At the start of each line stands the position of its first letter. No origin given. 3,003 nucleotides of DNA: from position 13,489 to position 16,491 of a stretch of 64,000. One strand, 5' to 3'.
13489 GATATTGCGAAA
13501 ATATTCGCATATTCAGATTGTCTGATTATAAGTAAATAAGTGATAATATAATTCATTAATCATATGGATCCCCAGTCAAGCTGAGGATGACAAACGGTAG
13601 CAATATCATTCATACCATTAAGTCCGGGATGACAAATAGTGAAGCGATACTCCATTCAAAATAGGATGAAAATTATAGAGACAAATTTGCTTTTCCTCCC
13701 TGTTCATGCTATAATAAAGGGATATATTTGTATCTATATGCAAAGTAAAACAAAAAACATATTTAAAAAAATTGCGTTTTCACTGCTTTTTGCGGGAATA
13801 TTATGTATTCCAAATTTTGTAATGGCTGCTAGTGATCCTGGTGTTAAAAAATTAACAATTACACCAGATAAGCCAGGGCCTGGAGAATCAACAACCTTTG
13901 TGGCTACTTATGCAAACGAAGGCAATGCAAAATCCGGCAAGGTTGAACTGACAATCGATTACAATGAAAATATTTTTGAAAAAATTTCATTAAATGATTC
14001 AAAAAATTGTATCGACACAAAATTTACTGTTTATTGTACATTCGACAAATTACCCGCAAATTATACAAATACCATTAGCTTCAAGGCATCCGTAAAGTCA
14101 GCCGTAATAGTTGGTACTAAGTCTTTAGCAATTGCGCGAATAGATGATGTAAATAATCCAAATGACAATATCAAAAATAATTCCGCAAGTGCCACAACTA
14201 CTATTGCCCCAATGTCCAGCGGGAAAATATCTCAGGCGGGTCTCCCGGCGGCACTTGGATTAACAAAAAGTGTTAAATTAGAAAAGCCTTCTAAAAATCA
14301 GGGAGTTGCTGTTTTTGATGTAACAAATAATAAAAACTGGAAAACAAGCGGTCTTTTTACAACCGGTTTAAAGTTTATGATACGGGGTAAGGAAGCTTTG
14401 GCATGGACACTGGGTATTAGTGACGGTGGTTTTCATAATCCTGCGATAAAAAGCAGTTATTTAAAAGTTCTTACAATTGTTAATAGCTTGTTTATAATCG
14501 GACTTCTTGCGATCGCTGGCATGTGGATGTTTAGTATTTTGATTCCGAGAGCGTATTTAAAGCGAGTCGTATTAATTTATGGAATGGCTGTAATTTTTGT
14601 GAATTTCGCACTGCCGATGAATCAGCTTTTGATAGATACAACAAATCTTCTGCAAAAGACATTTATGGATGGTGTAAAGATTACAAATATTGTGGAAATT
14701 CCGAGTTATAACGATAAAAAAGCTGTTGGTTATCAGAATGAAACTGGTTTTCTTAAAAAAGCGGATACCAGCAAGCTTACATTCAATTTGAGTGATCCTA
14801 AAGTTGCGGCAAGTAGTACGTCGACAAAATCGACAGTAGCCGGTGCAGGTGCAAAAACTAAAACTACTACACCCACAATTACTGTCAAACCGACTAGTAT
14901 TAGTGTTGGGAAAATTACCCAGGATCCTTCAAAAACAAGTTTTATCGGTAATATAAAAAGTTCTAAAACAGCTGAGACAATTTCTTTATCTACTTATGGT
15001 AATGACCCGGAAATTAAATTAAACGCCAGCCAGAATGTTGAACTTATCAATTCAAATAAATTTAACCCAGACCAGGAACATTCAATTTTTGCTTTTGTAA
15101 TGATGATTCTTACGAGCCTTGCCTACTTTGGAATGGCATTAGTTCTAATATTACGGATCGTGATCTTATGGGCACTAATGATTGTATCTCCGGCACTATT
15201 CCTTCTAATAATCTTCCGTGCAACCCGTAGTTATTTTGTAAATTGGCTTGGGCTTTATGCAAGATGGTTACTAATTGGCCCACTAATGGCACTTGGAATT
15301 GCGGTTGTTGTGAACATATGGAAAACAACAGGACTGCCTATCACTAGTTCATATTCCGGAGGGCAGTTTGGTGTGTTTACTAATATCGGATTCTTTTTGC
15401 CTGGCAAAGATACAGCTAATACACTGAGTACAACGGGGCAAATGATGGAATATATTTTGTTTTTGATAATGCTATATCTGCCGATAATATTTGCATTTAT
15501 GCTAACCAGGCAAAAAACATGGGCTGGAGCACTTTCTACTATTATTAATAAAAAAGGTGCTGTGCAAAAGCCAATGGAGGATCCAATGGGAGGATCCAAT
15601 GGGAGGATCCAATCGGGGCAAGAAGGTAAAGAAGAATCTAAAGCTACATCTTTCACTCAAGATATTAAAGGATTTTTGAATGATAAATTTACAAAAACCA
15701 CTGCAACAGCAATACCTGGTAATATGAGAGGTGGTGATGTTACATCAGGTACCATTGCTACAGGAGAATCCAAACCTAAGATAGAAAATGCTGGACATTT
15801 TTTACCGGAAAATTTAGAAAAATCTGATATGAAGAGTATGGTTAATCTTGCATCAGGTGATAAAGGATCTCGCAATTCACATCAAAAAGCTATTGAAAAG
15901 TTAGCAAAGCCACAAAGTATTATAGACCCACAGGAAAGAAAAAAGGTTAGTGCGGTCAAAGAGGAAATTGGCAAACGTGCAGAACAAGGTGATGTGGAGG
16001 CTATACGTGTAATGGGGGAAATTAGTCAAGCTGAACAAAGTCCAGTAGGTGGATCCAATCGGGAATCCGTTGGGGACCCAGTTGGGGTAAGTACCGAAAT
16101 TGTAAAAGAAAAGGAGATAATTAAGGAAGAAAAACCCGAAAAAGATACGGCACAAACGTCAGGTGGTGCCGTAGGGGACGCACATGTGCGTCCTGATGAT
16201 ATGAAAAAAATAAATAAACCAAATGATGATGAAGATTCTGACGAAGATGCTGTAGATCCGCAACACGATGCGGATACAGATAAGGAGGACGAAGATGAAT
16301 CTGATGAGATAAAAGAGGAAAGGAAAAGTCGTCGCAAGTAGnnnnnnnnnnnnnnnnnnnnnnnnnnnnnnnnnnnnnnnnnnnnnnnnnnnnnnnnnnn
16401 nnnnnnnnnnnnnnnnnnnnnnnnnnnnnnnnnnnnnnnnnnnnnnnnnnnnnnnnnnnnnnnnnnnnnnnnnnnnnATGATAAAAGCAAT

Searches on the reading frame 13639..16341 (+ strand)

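Call 3: search_protein_families(library=pfam, proteins=[window:13639-16341:+], max_evalue=1)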
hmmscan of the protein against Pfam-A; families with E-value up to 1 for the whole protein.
window:13639-16341:+ (900 aa): 2 families
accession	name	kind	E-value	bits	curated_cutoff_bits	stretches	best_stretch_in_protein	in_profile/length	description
PF04610.19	TrbL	-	4.8e-06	26.9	25.9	1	482-573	101-191/215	TrbL/VirB6 plasmid conjugal transfer protein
PF07705.17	CARDB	-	0.015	15.9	22.7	1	72-153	8-72/101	CARDB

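Call 4: search_protein_families(library=ncbifam, proteins=[window:13639-16341:+], max_evalue=1)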
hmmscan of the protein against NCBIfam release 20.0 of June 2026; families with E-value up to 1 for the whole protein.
window:13639-16341:+ (900 aa): 0 families
